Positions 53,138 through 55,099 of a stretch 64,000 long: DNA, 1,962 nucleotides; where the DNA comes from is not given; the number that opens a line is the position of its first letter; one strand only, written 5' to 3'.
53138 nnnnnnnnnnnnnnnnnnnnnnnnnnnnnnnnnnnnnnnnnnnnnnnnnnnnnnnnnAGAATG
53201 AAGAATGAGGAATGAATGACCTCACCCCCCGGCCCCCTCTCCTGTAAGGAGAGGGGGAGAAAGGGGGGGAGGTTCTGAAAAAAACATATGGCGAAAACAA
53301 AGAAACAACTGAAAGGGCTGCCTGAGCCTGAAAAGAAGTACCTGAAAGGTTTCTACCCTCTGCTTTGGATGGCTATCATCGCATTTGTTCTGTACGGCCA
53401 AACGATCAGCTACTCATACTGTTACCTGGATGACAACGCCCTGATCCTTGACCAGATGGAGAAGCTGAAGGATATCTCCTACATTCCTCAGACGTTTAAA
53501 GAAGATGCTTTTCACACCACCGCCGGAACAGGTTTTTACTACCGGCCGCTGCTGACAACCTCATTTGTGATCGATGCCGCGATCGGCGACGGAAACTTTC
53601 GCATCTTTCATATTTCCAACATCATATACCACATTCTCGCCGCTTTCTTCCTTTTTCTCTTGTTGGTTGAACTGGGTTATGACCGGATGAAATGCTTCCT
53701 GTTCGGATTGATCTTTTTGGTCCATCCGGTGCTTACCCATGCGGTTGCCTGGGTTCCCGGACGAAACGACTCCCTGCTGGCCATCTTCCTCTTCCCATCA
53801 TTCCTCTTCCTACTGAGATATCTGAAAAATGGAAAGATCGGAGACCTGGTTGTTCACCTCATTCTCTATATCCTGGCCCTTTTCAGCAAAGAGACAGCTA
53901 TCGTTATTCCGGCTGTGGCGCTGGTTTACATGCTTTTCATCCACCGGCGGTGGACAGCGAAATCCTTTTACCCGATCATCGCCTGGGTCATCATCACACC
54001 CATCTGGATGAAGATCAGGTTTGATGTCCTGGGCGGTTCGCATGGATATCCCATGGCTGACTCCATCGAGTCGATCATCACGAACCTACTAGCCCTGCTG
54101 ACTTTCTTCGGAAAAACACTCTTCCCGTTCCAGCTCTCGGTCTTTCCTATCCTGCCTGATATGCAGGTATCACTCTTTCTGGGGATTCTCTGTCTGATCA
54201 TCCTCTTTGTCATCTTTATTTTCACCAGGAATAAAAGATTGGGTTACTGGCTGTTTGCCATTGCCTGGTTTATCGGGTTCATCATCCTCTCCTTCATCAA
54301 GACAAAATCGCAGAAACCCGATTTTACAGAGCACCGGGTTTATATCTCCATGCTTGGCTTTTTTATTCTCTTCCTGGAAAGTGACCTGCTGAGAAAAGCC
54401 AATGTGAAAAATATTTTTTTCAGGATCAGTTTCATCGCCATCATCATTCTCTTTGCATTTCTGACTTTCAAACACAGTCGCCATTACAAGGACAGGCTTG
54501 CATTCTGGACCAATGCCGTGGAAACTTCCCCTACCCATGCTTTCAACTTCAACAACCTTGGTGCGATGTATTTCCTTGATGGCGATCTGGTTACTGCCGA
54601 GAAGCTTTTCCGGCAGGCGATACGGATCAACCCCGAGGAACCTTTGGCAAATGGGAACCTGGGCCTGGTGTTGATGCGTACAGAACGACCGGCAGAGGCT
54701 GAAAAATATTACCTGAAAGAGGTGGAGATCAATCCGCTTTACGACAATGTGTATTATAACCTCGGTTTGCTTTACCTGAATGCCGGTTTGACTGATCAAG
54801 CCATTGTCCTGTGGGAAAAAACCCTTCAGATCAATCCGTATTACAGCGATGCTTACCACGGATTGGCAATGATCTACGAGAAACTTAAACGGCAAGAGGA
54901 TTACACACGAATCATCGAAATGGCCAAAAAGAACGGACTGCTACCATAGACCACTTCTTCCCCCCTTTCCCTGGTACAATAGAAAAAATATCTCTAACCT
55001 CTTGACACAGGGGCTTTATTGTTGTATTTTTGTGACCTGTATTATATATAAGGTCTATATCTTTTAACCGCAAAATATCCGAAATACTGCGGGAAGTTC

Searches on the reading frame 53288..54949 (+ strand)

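Call 73: search_protein_families(library=pfam, proteins=[window:53288-54949:+], max_evalue=0.00001)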
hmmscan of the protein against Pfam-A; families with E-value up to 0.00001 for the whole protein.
window:53288-54949:+ (553 aa): 12 families
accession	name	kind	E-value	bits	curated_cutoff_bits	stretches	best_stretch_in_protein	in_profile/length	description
PF13431.12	TPR_17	-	1.2e-21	75.6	24.4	0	474-506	1-33/34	Tetratricopeptide repeat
PF00515.34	TPR_1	-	1.8e-19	69.1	27.8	1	488-518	3-33/34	Tetratricopeptide repeat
PF07719.23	TPR_2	-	2.6e-17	61.9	27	0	488-518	3-33/34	Tetratricopeptide repeat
PF13424.12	TPR_12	-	8.8e-13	48.7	30.1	0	487-537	4-62/77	Tetratricopeptide repeat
PF13181.12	TPR_8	-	1.6e-12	47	25.7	0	488-517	3-32/34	Tetratricopeptide repeat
PF13414.12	TPR_11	-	1.3e-10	41.2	26.8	0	425-464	1-40/42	TPR repeat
PF13374.12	TPR_10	-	5.1e-10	39.5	27.5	0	422-447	6-31/42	Tetratricopeptide repeat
PF14559.12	TPR_19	-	5.6e-10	39.8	25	0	430-474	3-47/68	Tetratricopeptide repeat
PF13428.12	TPR_14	-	6.5e-10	39.1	23.5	0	487-527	2-42/44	Tetratricopeptide repeat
PF13432.12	TPR_16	-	1.4e-09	38.6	32.7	0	436-483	15-62/65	Tetratricopeptide repeat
PF13176.12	TPR_7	-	3.8e-07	30.1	27.9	0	457-478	4-27/36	Tetratricopeptide repeat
PF13231.12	PMT_2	-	3.3e-06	27.8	26.1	1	103-236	20-150/160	Dolichyl-phosphate-mannose-protein mannosyltransferase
